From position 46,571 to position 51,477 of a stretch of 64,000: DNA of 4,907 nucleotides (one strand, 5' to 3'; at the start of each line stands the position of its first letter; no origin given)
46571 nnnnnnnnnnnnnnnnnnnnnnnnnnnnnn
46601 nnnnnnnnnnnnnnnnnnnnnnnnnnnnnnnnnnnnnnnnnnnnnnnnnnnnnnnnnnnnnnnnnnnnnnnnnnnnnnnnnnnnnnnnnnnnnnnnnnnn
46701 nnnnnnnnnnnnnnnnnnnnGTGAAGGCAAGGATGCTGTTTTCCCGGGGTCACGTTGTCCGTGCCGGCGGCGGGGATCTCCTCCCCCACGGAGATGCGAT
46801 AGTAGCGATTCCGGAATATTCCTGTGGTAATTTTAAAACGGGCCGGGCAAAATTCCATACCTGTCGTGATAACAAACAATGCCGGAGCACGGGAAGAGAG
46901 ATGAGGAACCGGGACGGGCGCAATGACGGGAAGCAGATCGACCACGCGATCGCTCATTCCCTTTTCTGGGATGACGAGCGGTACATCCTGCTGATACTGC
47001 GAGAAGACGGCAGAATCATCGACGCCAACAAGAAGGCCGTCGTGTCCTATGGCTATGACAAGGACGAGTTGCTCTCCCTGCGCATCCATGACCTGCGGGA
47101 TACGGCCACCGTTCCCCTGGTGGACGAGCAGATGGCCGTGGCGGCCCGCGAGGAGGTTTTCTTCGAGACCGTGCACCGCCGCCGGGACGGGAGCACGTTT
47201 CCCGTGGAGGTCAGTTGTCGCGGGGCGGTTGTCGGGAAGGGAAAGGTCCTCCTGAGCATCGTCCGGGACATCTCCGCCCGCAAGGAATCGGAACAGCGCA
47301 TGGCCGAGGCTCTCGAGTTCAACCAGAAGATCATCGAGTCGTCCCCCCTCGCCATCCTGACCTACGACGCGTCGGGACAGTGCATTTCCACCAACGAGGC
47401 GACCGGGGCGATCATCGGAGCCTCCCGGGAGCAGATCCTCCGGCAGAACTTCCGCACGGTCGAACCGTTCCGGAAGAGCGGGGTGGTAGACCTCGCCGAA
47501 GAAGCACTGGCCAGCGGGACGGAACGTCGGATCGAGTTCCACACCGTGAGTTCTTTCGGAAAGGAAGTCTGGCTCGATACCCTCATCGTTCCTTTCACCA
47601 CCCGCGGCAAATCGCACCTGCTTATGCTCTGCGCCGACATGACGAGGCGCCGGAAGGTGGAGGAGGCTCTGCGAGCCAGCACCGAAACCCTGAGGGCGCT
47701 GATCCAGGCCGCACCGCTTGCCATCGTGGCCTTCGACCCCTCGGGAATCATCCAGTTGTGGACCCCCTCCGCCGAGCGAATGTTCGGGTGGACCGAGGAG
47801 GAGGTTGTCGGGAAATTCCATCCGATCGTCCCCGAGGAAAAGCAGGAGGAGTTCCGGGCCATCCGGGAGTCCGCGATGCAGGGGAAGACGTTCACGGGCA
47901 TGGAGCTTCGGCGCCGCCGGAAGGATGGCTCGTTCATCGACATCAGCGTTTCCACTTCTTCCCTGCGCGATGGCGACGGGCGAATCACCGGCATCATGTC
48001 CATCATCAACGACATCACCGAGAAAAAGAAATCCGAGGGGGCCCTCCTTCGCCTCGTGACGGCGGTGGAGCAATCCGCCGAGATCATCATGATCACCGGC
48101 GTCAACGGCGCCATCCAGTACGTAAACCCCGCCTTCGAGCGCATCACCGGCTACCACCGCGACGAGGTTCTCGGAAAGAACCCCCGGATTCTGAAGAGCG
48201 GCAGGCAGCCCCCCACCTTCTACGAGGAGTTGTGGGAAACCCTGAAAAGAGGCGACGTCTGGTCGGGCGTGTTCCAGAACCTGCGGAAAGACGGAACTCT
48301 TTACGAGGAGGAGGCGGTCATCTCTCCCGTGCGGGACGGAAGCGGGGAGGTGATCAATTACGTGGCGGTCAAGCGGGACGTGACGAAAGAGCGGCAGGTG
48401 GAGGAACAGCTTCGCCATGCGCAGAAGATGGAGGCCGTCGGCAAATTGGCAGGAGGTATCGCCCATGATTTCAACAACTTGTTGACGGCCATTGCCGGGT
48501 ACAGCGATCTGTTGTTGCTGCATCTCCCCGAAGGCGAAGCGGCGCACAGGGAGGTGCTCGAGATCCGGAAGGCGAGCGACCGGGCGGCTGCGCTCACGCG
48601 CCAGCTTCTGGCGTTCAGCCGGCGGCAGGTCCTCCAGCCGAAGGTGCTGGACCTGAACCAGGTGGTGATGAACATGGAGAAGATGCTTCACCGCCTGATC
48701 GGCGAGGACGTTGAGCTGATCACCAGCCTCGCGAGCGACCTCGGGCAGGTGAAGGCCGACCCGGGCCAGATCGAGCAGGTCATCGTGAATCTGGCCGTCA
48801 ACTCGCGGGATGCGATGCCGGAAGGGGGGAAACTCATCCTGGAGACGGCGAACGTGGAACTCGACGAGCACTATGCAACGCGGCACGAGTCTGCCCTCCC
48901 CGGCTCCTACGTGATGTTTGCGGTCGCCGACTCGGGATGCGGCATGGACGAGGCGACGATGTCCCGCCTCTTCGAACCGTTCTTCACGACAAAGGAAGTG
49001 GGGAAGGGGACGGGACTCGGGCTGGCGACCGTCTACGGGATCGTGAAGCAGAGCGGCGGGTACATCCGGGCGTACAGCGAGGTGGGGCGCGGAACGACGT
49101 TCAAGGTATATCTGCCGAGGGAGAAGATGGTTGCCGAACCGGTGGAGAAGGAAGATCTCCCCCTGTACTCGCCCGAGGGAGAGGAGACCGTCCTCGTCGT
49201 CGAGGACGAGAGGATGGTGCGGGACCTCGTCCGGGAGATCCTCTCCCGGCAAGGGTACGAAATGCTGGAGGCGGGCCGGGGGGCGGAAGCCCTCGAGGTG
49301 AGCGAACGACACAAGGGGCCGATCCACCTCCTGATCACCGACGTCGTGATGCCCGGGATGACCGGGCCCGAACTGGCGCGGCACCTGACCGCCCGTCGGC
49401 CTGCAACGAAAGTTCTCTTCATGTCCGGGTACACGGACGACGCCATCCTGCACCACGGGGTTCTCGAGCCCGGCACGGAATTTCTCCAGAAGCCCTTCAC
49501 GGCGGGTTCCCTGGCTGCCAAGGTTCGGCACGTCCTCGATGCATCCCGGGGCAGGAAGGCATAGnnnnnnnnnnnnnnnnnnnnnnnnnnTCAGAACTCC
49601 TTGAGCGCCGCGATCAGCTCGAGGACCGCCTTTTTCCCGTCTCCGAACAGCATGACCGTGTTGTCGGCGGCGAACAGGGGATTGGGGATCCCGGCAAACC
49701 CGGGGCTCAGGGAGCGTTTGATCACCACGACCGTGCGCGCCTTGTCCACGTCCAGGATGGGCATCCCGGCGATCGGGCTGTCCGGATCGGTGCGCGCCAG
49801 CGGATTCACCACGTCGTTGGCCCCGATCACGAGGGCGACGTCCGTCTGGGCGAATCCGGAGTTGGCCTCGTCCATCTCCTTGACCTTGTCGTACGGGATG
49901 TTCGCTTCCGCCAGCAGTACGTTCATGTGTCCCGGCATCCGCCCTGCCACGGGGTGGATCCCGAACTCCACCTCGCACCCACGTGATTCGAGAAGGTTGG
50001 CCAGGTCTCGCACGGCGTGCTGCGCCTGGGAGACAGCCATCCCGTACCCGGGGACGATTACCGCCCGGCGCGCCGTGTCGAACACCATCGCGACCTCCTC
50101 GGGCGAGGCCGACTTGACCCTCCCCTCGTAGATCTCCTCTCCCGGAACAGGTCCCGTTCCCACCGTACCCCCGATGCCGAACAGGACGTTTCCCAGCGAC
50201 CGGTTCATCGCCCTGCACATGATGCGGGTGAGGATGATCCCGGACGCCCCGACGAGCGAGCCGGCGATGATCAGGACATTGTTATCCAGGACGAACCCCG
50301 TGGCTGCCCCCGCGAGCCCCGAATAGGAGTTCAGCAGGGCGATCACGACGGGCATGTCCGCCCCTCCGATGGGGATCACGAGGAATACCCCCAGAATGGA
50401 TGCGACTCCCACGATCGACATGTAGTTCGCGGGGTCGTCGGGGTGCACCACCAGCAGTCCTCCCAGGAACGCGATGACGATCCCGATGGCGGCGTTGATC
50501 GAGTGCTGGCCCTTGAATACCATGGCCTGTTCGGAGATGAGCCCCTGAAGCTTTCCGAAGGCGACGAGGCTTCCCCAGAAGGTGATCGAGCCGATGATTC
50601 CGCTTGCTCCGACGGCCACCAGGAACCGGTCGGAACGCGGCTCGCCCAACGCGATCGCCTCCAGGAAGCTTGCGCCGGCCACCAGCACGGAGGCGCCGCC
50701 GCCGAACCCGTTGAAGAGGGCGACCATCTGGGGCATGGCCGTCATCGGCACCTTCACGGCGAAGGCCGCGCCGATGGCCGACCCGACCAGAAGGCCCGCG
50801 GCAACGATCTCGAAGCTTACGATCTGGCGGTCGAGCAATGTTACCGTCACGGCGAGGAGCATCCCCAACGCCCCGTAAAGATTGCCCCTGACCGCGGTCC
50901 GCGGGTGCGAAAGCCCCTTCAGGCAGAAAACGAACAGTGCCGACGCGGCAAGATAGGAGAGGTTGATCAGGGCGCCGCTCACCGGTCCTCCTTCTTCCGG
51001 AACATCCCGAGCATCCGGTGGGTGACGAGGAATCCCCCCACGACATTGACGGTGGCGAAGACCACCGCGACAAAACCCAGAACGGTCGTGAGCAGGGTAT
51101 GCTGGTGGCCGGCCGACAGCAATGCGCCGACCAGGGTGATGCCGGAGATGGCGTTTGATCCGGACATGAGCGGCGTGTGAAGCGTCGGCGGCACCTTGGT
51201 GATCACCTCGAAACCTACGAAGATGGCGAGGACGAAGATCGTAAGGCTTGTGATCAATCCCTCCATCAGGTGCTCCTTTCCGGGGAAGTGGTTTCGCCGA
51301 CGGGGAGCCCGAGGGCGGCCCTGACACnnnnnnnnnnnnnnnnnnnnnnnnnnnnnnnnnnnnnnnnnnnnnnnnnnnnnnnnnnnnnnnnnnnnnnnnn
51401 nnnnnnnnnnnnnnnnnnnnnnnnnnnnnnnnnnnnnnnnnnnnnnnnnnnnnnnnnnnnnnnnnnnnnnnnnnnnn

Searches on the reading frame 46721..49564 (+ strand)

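Call 75: search_protein_families(library=pfam, proteins=[window:46721-49564:+], max_evalue=0.00001)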
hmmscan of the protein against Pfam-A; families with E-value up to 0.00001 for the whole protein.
window:46721-49564:+ (947 aa): 9 families
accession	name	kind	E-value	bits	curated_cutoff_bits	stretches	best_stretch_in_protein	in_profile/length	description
PF00989.32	PAS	-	5.9e-57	191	22.6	3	324-432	3-113/113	PAS fold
PF13426.13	PAS_9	-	3e-53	178.8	27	3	455-556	3-103/103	PAS domain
PF08448.16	PAS_4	-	1.6e-41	141.4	23.1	3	330-436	3-109/110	PAS fold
PF08447.18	PAS_3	-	2.2e-28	98.8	25.6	2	467-550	3-88/89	PAS fold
PF00072.30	Response_reg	-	6.1e-21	75.1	30.2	1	824-935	1-110/111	Response regulator receiver domain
PF02518.31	HATPase_c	-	4e-20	72.8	26.4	1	680-801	2-110/111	Histidine kinase-, DNA gyrase B-, and HSP90-like ATPase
PF13188.13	PAS_8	-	5.6e-19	67.8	21.8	0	444-489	2-44/65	PAS domain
PF00512.31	HisKA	-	6.6e-08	32.9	26.9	1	574-636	3-64/66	His Kinase A (phospho-acceptor) domain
PF13596.12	PAS_10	-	7.6e-06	27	22.1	0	325-433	2-106/106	PAS domain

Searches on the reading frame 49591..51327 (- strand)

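Call 75: search_protein_families(library=pfam, proteins=[window:49591-51327:-], max_evalue=0.00001)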
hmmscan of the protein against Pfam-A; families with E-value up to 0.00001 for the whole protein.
window:49591-51327:- (578 aa): 1 family
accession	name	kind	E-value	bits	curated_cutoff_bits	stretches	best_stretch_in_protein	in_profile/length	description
PF02233.22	PNTB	-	4.8e-182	606.4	31.7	1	122-573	2-455/456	NAD(P) transhydrogenase beta subunit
